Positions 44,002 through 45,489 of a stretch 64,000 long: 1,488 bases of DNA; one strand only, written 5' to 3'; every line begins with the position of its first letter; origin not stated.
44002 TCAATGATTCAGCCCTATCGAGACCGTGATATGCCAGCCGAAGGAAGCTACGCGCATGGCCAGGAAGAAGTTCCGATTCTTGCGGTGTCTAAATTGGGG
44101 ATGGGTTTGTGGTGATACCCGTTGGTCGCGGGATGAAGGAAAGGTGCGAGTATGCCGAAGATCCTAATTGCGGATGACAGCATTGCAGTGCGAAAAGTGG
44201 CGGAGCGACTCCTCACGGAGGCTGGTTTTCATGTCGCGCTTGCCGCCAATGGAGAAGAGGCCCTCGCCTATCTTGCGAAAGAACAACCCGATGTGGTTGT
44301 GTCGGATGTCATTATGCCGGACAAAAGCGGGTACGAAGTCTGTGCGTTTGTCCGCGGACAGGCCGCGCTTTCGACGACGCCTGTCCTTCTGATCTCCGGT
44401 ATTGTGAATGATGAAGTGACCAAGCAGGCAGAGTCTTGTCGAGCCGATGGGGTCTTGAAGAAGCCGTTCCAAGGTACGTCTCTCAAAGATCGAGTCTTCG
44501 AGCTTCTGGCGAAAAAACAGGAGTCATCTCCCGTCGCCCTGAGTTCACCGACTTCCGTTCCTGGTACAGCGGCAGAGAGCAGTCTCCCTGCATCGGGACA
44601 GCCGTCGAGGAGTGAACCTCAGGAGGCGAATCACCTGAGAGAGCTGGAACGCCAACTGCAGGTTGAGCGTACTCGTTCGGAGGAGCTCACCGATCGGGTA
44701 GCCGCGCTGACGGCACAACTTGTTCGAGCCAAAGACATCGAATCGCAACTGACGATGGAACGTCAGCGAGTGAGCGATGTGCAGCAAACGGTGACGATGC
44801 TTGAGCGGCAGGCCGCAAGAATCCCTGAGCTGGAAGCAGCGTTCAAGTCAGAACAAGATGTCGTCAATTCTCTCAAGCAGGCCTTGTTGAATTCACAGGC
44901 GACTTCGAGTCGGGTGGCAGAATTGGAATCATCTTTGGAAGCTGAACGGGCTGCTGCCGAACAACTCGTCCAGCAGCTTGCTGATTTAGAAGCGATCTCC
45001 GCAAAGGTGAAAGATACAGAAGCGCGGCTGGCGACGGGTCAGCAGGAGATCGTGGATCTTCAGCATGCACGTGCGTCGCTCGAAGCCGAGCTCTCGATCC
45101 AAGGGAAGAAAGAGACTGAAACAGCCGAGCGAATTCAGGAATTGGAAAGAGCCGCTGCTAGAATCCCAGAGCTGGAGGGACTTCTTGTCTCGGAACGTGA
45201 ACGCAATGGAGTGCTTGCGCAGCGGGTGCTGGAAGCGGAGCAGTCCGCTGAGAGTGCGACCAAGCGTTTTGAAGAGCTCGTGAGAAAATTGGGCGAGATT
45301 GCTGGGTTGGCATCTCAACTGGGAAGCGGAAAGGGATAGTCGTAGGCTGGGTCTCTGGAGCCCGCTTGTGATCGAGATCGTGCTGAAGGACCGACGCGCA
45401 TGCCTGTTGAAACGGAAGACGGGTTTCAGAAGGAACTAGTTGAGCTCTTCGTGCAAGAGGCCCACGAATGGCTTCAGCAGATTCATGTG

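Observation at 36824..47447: Nine-gene chemosensory operon that starts like Pil-Chp/Pix, lacks CheR/CheB, and ends in an HD-GYP phosphodiesterase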

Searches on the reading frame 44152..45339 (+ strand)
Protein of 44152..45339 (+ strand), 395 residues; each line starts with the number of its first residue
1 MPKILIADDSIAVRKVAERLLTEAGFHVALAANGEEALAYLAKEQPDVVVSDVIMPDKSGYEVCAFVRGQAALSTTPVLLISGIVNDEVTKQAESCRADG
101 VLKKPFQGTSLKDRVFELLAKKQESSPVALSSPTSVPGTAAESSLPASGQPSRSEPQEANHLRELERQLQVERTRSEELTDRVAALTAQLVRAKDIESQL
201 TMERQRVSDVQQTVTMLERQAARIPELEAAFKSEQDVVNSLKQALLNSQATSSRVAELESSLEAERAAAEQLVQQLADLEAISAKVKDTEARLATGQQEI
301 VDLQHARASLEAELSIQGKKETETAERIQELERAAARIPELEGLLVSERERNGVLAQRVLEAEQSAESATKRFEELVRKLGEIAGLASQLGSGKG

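Call 3: search_protein_families(library=pfam, proteins=[window:44152-45339:+], max_evalue=0.01)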
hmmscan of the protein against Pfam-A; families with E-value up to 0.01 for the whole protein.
window:44152-45339:+ (395 aa): 2 families
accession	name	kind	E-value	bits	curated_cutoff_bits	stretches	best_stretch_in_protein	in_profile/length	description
PF00072.30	Response_reg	-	1.7e-23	83.3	30.2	1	4-115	1-110/111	Response regulator receiver domain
PF15035.11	Rootletin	-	0.0034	17.9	36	1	142-232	58-142/188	Ciliary rootlet component, centrosome cohesion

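Call 4: search_protein_families(library=ncbifam, proteins=[window:44152-45339:+], max_evalue=0.01)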
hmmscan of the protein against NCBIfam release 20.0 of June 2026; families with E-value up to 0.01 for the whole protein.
window:44152-45339:+ (395 aa): 97 families (the best 25 are shown)
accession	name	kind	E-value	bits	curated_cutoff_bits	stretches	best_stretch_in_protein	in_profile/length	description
NF045944.1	ResRegRpaBCyano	equivalog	2.5e-21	76.1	330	1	5-125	1-118/229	response regulator transcription factor RpaB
NF007135.0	PRK09581.1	equivalog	8.7e-18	64.4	474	1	3-123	4-124/457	PleD family two-component system response regulator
NF041866.1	EpsW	equivalog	3.6e-17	62.2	200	1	4-121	8-127/131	exopolysaccharide biosynthesis response regulator EpsW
NF046026.1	HisKinCckACaul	equivalog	8.1e-16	57.3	1000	1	3-120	560-677/678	cell cycle histidine kinase CckA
NF007005.1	PRK09468.1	equivalog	2e-15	56.8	331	1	3-132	5-132/237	osmolarity response regulator transcription factor OmpR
NF046022.1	RespRegCpdRBruc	equivalog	3.5e-15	56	180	1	1-117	1-112/120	cell cycle two-component system response regulator CpdR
NF045717.1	DVU0259_DivK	exception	6e-15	55.4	160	1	3-113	4-110/117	DVU0259 family response regulator domain-containing protein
NF040689.1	MtrAB_MtrA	equivalog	6.3e-15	55.1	300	1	4-127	1-121/219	MtrAB system response regulator MtrA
NF041733.1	resp_reg_CseB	equivalog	1.6e-14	53.9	350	1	3-125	2-121/228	two-component system response regulator CseB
TIGR02154.1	PhoB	equivalog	1.8e-14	53.6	296.2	1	3-125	4-126/226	phosphate regulon transcriptional regulator PhoB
NF041367.1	CheY_Halo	equivalog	3.9e-14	53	200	1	4-115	1-110/114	chemotaxis protein CheY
NF007901.0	PRK10610.1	equivalog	4.6e-14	52.7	189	1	3-119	7-124/129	chemotaxis response regulator CheY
TIGR02875.1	spore_0_A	equivalog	2.2e-13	50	200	1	3-141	4-142/262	sporulation transcription factor Spo0A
NF008296.0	PRK11083.1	equivalog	2.9e-13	49.7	273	1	2-125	4-124/228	two-component system response regulator CreB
NF007969.0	PRK10693.1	equivalog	2.9e-13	49.5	329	1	3-122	9-127/337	two-component system response regulator RssB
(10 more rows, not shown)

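Call 78: search_solved_structures(query=window:44152-45339:+, max_evalue=1e-10)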
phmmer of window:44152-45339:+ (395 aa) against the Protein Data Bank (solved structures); distinct sequences matched with E-value up to 1e-10: 53.
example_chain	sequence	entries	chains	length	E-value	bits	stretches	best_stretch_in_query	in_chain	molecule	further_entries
9xzo_A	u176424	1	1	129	9.2e-18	67.9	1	1-120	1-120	De novo protein M1X0B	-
4h60_A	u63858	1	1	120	9.9e-18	67.8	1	1-111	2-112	Chemotaxis protein CheY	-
4hnr_A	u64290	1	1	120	9.9e-18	67.8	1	1-111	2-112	Chemotaxis protein CheY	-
3gt7_A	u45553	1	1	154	2.3e-17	66.6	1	3-121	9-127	Sensor protein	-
3t6k_A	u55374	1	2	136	1.6e-15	60.5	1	4-127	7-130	Response regulator receiver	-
1nxo_A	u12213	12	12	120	1.2e-13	54.4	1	1-122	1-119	DNA-binding response regulator | Response regulator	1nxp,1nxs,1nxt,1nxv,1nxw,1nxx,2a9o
3f7n_A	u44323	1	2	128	7.3e-13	51.8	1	3-120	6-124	Chemotaxis protein cheY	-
6eb7_A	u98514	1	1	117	8.1e-13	51.7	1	3-119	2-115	DNA-binding response regulator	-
1mvo_A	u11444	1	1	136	3.4e-12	49.6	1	3-127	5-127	PhoP response regulator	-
3fgz_A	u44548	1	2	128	3.5e-12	49.6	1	3-120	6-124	Chemotaxis protein cheY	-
4ja2_A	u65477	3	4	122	3.9e-12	49.4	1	3-119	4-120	Response regulator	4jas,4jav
6tne_A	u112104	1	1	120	4.3e-12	49.3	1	3-118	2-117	Histidine kinase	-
5t3y_A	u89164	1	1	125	6.7e-12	48.7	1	4-112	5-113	Two-component system response regulator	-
3ffw_A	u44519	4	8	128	6.8e-12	48.6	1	3-120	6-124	Chemotaxis protein cheY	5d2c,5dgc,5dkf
1ab5_A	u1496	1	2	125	8.5e-12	48.3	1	3-120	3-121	CHEY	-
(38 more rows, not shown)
